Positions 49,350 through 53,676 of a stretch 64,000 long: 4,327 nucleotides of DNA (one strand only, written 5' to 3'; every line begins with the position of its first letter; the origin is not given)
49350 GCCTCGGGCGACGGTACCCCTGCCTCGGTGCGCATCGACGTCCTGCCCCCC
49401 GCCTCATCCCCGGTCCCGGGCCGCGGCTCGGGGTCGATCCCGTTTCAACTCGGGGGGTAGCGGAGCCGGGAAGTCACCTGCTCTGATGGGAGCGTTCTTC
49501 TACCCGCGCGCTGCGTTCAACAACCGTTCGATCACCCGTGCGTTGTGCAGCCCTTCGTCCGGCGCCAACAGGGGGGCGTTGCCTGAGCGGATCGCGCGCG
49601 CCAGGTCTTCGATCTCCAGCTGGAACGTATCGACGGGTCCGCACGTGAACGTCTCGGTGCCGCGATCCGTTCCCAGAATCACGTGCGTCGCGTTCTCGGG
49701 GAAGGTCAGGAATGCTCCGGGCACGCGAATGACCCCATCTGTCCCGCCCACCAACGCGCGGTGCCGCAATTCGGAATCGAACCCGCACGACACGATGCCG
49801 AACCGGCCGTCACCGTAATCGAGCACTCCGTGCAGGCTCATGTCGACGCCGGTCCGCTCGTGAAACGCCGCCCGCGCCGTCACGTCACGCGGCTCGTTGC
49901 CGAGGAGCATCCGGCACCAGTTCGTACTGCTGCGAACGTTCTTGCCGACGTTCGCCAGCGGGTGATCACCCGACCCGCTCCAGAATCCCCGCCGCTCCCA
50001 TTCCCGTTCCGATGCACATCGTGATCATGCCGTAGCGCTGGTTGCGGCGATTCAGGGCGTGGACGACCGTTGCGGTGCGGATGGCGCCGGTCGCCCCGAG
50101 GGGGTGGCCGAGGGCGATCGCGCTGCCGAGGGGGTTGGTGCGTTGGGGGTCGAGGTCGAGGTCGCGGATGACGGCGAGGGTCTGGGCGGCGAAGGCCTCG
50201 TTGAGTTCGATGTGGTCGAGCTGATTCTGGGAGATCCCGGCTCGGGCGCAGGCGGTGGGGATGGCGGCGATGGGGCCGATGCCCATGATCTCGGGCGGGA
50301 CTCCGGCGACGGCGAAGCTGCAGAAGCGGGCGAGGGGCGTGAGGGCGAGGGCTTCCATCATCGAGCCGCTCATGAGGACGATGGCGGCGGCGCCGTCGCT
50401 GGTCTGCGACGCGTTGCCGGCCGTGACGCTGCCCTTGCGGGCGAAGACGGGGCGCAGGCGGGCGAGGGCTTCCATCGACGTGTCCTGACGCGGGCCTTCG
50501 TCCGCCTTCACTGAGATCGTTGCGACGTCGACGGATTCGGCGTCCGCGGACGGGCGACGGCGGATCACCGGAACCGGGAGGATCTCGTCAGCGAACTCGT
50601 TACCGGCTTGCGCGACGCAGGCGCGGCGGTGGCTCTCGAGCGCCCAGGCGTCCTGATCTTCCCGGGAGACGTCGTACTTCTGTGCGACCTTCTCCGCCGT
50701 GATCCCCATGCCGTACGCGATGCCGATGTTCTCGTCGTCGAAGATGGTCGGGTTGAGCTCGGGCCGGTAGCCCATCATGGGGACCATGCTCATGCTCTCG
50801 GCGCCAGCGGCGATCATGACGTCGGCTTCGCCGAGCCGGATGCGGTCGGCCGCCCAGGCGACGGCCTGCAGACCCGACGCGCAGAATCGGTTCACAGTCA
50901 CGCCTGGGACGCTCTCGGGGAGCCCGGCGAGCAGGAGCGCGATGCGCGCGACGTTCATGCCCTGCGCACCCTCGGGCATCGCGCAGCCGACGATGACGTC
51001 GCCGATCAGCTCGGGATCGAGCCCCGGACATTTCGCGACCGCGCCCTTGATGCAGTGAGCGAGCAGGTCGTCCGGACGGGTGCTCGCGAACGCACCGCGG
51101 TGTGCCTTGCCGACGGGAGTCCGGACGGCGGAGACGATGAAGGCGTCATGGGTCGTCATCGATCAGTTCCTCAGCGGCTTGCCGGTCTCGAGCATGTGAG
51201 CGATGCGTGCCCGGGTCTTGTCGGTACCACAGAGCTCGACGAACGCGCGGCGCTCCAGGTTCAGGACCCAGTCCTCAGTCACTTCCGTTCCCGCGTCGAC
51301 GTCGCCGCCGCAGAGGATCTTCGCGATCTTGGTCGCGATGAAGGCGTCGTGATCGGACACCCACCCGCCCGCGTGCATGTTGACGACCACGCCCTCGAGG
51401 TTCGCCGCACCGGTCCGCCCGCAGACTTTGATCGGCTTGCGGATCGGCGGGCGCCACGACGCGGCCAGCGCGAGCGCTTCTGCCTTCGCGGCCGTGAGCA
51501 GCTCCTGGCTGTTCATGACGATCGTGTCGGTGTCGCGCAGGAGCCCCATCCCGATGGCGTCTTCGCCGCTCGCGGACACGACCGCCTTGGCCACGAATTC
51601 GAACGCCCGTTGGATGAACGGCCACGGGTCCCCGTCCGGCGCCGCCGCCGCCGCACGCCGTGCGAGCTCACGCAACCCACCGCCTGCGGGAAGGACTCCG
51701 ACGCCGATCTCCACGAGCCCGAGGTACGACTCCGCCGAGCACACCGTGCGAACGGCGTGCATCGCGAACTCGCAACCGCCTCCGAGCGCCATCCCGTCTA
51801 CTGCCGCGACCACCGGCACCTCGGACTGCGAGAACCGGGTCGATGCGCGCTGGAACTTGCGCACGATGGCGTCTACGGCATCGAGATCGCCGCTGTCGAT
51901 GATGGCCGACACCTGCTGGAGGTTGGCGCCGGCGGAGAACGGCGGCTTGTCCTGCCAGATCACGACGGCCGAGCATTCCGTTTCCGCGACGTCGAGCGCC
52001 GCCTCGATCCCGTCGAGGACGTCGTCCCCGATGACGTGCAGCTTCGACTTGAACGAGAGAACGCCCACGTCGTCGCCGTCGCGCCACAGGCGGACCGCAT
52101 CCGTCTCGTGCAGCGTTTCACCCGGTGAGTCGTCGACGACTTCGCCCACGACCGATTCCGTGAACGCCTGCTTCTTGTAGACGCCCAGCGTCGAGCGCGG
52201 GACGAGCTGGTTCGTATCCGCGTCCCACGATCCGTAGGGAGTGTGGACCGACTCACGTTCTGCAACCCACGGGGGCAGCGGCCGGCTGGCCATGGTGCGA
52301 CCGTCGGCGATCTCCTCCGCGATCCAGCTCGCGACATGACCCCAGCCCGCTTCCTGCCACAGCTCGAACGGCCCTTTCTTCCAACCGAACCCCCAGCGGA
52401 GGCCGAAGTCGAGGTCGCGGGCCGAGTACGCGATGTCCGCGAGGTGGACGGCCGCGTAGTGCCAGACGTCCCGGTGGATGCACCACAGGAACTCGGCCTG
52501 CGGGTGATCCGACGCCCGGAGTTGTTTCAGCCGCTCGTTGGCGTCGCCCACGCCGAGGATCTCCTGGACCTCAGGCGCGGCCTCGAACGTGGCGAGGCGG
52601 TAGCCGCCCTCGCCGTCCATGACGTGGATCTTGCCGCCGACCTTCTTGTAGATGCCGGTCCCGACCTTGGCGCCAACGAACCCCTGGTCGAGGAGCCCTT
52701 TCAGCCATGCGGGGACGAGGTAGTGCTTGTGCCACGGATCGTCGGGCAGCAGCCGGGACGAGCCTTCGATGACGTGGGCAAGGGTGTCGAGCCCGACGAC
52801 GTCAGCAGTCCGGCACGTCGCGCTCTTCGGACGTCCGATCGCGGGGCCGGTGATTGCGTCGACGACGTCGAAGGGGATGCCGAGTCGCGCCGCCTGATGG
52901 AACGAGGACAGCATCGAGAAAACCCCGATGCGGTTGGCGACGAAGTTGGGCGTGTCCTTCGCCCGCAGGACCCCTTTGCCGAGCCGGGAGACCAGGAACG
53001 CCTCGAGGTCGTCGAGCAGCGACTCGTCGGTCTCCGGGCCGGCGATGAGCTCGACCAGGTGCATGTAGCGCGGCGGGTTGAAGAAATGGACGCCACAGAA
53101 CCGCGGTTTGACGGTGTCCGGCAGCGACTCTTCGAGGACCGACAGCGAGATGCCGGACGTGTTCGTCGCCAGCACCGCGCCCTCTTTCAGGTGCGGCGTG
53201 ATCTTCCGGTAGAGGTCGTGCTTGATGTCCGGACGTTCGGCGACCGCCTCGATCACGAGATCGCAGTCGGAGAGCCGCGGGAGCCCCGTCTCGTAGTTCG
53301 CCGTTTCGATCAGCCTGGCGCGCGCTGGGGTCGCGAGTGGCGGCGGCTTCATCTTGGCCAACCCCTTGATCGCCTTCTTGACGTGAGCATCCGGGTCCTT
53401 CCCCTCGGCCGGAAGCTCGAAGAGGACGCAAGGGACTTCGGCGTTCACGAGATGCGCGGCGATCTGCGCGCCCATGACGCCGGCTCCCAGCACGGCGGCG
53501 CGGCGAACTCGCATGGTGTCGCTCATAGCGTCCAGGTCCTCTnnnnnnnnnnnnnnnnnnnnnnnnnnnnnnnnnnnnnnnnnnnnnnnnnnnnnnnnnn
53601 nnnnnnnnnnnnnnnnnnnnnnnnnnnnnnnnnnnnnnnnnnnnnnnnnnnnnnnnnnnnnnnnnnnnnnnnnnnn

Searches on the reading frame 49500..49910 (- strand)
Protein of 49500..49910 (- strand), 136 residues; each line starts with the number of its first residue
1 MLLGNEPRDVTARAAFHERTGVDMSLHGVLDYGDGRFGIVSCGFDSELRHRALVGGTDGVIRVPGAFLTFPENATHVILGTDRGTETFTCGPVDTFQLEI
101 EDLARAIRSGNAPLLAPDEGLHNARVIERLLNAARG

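Call 58: search_protein_families(library=pfam, proteins=[window:49500-49910:-], max_evalue=0.00001)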
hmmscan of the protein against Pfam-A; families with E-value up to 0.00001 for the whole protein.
window:49500-49910:- (136 aa): 2 families
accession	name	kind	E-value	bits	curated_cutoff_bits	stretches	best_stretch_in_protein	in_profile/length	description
PF02894.22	GFO_IDH_MocA_C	-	6.6e-07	29.8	22.9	1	2-135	57-211/218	Oxidoreductase family, C-terminal alpha/beta domain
PF22725.1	GFO_IDH_MocA_C3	-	3.1e-06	27.6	27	1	1-62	59-124/124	GFO/IDH/MocA C-terminal domain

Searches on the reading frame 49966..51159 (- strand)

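Call 30: search_protein_families(library=pfam, proteins=[window:49966-51159:-], max_evalue=0.00001)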
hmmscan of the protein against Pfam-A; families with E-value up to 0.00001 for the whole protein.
window:49966-51159:- (397 aa): 3 families
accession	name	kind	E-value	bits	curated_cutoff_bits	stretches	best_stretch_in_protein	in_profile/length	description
PF00108.29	Thiolase_N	-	2.7e-74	250.3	26.4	1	7-265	2-259/260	Thiolase, N-terminal domain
PF02803.24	Thiolase_C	-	1.7e-42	144.4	27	1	273-395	1-123/123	Thiolase, C-terminal domain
PF00109.32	ketoacyl-synt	-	1e-06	29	20.8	1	85-123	166-204/252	Beta-ketoacyl synthase, N-terminal domain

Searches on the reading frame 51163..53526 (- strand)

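Call 30: search_protein_families(library=pfam, proteins=[window:51163-53526:-], max_evalue=0.00001)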
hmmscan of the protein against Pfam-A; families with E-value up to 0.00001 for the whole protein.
window:51163-53526:- (787 aa): 4 families
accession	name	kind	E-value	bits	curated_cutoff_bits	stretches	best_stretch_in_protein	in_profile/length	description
PF02737.24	3HCDH_N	-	5.7e-40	137.6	22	1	10-191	2-179/180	3-hydroxyacyl-CoA dehydrogenase, NAD binding domain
PF00378.25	ECH_1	-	3.2e-14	53.3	27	1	501-625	22-144/251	Enoyl-CoA hydratase/isomerase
PF16113.10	ECH_2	-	2.9e-11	43.9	27.2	1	492-623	8-141/335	Enoyl-CoA hydratase/isomerase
PF00725.27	3HCDH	-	1.6e-10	41.8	22.1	1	195-294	2-96/97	3-hydroxyacyl-CoA dehydrogenase, C-terminal domain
